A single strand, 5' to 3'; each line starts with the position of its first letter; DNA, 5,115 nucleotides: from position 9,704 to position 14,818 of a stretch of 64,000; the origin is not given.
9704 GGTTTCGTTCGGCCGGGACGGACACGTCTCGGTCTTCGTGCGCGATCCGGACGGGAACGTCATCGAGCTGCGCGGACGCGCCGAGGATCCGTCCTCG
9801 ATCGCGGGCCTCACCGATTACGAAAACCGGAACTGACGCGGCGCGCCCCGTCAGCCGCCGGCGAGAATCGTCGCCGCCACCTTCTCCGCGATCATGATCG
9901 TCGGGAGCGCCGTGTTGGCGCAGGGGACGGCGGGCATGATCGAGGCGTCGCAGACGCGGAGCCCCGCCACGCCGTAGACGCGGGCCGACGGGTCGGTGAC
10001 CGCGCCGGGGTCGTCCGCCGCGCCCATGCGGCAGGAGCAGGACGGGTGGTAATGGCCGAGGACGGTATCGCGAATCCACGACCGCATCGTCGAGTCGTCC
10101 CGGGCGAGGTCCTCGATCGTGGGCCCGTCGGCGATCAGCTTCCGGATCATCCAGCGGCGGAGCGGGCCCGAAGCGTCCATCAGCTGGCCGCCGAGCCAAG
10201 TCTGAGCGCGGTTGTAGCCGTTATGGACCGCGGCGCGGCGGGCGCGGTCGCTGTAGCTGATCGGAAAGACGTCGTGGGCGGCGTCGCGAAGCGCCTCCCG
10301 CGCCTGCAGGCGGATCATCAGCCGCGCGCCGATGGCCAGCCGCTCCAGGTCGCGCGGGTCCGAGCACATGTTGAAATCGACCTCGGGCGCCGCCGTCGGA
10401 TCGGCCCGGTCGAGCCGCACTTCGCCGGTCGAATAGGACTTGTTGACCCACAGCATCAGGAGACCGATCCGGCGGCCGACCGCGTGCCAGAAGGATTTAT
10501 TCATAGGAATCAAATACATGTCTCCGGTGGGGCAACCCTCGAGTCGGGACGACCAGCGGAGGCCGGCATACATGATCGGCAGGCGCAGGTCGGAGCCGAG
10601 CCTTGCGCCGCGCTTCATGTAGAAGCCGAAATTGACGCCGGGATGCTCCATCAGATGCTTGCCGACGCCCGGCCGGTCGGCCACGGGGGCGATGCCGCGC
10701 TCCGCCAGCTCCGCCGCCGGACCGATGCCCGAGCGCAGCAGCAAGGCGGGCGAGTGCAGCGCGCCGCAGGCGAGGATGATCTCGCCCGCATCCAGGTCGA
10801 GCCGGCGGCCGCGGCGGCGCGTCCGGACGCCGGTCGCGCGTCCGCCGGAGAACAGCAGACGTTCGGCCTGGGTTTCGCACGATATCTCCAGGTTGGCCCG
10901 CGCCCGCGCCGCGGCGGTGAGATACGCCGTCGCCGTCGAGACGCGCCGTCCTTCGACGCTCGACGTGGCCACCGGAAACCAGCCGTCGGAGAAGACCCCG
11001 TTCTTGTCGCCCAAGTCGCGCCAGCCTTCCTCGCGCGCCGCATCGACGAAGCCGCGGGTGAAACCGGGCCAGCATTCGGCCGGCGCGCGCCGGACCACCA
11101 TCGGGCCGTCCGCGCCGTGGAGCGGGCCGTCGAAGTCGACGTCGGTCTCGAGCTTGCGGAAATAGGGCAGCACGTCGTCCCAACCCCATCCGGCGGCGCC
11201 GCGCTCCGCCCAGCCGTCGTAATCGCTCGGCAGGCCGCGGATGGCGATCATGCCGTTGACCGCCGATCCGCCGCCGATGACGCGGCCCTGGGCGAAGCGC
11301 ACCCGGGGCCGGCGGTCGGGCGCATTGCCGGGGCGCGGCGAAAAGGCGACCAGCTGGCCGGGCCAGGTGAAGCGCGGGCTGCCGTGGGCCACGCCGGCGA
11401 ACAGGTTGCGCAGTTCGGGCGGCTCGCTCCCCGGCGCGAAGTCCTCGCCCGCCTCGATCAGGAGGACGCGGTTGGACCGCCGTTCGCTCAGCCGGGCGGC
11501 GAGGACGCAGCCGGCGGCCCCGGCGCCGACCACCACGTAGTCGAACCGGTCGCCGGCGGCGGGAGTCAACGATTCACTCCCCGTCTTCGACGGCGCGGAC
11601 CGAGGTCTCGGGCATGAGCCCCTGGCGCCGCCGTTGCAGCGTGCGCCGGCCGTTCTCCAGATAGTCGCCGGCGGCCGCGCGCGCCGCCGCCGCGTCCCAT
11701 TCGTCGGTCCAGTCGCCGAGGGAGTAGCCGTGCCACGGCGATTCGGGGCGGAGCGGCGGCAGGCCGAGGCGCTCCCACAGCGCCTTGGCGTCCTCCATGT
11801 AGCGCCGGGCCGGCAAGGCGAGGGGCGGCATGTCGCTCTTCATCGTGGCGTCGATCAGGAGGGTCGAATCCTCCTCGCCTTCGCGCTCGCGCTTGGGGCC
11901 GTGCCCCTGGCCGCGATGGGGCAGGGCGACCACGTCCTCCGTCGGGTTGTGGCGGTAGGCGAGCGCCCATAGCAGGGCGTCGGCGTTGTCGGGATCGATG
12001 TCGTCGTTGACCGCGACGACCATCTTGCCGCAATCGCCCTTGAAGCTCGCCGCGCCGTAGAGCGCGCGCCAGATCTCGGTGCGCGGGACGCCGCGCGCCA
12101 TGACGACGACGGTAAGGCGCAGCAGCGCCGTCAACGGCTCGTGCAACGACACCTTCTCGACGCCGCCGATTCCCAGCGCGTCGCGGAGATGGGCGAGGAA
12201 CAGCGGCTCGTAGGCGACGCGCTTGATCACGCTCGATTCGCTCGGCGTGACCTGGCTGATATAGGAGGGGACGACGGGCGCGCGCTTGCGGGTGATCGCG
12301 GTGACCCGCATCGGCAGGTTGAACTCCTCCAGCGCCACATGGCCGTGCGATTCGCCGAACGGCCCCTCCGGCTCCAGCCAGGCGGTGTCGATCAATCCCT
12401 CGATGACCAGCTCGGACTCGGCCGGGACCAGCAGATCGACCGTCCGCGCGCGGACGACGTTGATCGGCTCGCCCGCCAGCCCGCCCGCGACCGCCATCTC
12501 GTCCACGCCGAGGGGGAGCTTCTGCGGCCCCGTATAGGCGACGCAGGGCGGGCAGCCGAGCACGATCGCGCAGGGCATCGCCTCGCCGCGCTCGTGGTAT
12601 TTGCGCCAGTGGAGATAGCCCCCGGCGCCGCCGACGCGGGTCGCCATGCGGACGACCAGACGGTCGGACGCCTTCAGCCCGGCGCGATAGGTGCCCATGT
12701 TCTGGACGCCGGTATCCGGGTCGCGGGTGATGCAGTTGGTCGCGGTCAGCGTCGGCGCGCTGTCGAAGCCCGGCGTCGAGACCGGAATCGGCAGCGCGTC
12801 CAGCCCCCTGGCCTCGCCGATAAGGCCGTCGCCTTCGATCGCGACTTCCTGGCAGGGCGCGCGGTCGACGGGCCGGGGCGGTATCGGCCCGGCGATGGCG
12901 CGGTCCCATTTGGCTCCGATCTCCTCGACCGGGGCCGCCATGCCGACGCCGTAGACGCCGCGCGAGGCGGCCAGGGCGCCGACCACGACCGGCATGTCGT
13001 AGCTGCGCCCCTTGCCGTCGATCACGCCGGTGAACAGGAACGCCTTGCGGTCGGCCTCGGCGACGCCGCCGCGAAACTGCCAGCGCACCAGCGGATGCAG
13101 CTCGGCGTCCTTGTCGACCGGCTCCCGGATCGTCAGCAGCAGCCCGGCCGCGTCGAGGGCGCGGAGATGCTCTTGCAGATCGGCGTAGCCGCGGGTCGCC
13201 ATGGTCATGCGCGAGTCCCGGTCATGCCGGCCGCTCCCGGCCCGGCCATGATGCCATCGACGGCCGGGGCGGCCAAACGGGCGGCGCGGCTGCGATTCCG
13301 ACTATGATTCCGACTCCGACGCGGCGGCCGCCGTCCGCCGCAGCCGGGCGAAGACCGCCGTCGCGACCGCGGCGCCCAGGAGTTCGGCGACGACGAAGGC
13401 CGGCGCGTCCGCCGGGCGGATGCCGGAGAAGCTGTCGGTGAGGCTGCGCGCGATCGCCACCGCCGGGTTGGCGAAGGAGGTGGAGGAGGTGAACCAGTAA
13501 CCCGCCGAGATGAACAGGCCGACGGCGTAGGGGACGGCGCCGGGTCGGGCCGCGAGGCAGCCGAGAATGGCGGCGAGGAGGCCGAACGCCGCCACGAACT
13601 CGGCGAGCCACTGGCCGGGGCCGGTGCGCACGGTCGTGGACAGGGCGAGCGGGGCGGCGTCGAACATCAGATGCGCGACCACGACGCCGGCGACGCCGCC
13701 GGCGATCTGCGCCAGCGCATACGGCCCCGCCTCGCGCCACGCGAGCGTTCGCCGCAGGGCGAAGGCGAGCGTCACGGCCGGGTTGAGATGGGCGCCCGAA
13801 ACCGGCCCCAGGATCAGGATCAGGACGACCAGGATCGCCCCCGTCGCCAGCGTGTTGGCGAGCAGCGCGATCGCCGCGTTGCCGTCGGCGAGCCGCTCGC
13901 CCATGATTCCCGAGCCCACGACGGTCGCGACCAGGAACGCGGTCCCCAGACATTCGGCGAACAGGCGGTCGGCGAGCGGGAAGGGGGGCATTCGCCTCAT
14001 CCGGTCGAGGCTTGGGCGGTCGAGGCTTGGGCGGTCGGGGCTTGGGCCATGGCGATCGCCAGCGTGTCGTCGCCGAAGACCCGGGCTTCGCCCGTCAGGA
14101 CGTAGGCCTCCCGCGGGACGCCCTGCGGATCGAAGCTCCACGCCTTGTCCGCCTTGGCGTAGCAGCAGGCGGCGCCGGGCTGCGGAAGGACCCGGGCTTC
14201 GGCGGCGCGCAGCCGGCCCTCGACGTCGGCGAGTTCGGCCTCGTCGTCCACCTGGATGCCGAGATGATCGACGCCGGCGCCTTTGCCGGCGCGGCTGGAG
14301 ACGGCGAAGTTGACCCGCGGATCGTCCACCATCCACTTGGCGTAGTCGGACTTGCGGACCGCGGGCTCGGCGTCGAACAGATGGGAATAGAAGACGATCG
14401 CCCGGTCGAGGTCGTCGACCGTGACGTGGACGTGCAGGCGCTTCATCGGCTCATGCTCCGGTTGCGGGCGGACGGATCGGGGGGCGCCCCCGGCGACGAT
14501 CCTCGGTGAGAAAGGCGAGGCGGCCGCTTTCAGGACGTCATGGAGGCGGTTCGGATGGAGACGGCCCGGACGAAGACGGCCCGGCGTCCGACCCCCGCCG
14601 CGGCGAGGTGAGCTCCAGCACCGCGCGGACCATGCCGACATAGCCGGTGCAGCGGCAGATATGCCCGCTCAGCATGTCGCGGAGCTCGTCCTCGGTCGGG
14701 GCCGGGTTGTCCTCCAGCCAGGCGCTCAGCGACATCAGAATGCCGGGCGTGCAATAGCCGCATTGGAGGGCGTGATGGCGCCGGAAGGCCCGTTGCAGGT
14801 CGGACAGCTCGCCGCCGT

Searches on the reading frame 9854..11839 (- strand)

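Call 16: search_protein_families(library=pfam, proteins=[window:9854-11839:-], max_evalue=0.00001)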
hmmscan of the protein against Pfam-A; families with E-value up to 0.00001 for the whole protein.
window:9854-11839:- (662 aa): 5 families
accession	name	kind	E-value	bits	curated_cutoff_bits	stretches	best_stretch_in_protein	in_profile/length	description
PF00732.25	GMC_oxred_N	-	2.3e-41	142.4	23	1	99-400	1-217/218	GMC oxidoreductase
PF05199.19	GMC_oxred_C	-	3.9e-32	112.1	24.6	1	469-651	2-139/139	GMC oxidoreductase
PF00890.30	FAD_binding_2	-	2.6e-08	33.9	20.4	0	100-133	1-33/414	FAD binding domain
PF01266.30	DAO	-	3.1e-07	30.7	27.9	0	100-137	1-37/353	FAD dependent oxidoreductase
PF13450.12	NAD_binding_8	-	1.8e-06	28.5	21.9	1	103-134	1-31/68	NAD(P)-binding Rossmann-like domain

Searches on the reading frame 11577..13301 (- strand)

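Call 16: search_protein_families(library=pfam, proteins=[window:11577-13301:-], max_evalue=0.00001)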
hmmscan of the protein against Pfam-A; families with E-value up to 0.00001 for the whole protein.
window:11577-13301:- (575 aa): 2 families
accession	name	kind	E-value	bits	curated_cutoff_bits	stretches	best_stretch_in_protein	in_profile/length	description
PF01977.22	UbiD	-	2.9e-47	161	23.3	1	146-347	6-201/206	3-octaprenyl-4-hydroxybenzoate carboxy-lyase Rift-related domain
PF20696.2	UbiD_C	-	3.2e-10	40.5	24.2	1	367-485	10-127/127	3-octaprenyl-4-hydroxybenzoate carboxy-lyase C-terminal domain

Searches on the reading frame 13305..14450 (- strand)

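Call 61: search_protein_families(library=pfam, proteins=[window:13305-14450:-], max_evalue=0.0001)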
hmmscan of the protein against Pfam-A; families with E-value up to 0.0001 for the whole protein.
window:13305-14450:- (382 aa): 1 family
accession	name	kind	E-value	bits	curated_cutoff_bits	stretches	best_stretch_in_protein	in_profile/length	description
PF00230.25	MIP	-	5.9e-24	85.5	25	1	162-302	10-154/222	Major intrinsic protein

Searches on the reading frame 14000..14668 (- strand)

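Call 16: search_protein_families(library=pfam, proteins=[window:14000-14668:-], max_evalue=0.00001)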
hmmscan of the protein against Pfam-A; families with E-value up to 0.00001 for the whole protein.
window:14000-14668:- (223 aa): 1 family
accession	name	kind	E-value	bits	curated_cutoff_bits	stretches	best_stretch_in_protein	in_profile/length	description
PF00903.31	Glyoxalase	-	2.3e-07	31.6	20.6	1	78-184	3-117/121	Glyoxalase/Bleomycin resistance protein/Dioxygenase superfamily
